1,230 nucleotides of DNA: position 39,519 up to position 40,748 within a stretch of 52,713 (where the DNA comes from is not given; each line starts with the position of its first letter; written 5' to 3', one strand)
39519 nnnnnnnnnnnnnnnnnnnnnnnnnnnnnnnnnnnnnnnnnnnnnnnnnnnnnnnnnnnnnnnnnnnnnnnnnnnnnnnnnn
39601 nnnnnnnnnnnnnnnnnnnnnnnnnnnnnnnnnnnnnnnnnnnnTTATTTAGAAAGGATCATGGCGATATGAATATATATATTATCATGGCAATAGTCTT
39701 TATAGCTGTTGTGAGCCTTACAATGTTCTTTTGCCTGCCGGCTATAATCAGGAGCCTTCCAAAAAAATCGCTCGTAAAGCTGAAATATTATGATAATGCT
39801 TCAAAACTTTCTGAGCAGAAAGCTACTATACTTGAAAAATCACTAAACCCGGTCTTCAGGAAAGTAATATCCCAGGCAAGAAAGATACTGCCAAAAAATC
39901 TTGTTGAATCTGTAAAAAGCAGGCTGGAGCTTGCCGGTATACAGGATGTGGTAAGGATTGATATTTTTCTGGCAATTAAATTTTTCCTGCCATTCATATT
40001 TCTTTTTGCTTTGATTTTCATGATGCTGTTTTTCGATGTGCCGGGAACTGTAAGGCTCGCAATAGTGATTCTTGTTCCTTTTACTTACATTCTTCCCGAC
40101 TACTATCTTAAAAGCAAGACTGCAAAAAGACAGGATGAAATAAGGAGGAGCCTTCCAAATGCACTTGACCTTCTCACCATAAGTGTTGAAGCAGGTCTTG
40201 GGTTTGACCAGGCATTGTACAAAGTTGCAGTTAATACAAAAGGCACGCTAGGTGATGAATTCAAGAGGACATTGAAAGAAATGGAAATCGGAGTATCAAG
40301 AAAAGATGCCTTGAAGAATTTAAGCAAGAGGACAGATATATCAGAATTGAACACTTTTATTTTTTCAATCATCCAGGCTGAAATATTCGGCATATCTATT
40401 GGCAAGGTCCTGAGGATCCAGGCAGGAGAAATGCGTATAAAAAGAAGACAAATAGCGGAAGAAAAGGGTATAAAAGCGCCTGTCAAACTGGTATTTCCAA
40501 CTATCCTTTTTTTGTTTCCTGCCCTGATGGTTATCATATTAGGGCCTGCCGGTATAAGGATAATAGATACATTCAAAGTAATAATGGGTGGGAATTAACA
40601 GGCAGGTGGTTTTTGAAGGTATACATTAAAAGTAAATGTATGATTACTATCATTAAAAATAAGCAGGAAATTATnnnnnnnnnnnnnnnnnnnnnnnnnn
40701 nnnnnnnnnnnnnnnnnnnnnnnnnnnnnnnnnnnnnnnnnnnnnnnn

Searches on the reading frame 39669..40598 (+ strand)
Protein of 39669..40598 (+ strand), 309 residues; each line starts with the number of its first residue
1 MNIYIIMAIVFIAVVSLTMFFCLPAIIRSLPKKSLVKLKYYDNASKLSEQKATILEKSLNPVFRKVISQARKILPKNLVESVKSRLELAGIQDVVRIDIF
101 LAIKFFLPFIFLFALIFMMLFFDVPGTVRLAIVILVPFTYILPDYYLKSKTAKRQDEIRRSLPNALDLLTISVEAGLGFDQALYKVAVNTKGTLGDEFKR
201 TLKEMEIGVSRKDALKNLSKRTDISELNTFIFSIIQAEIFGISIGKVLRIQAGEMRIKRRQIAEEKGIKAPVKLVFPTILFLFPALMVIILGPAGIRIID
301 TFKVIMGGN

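Call 5: search_protein_families(library=pfam, proteins=[window:39669-40598:+], max_evalue=1)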
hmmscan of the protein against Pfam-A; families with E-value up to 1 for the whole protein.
window:39669-40598:+ (309 aa): 2 families
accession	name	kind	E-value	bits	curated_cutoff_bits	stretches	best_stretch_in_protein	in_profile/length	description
PF00482.28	T2SSF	-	5e-15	56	25.2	1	166-291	2-124/125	Type II secretion system (T2SS), protein F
PF20990.2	DUF2207_C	-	0.47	10.5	33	1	43-155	87-197/247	Predicted membrane protein (DUF2207) C-terminal domain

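Call 78: find_related_loci(query=window:39669-40598:+, collection=metagenome_contigs, flank=3000)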
Query window:39669-40598:+ (309 aa) in metagenome_contigs; peptide patterns used: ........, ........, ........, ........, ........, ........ (x = any residue, [..] = any of these).
184 stretches matched a pattern; 16 encode a relative of the query (tblastn E <= 1e-3); 16 distinct loci.
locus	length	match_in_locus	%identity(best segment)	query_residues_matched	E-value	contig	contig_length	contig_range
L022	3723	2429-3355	99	1-309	0e+0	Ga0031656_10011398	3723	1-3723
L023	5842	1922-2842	85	1-307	1e-175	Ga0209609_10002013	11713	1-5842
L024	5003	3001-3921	85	1-307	9e-176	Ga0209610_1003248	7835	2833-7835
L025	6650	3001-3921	83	1-307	7e-172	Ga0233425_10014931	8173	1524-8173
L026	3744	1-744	100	62-309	2e-163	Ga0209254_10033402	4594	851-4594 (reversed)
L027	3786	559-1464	74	4-305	3e-158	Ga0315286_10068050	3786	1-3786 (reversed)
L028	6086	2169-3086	74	1-306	5e-153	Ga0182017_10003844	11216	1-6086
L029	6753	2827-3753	74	1-309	2e-151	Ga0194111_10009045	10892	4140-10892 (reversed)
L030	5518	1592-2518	74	1-309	2e-151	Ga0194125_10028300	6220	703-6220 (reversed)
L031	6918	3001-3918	72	1-306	7e-150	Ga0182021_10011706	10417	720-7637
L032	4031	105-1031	73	1-309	3e-151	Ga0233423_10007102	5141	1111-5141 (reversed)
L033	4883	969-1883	70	1-305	3e-146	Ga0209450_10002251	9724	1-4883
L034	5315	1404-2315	67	3-306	5e-131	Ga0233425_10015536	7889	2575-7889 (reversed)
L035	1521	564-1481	71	1-306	7e-142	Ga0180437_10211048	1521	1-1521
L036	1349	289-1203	68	1-305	4e-128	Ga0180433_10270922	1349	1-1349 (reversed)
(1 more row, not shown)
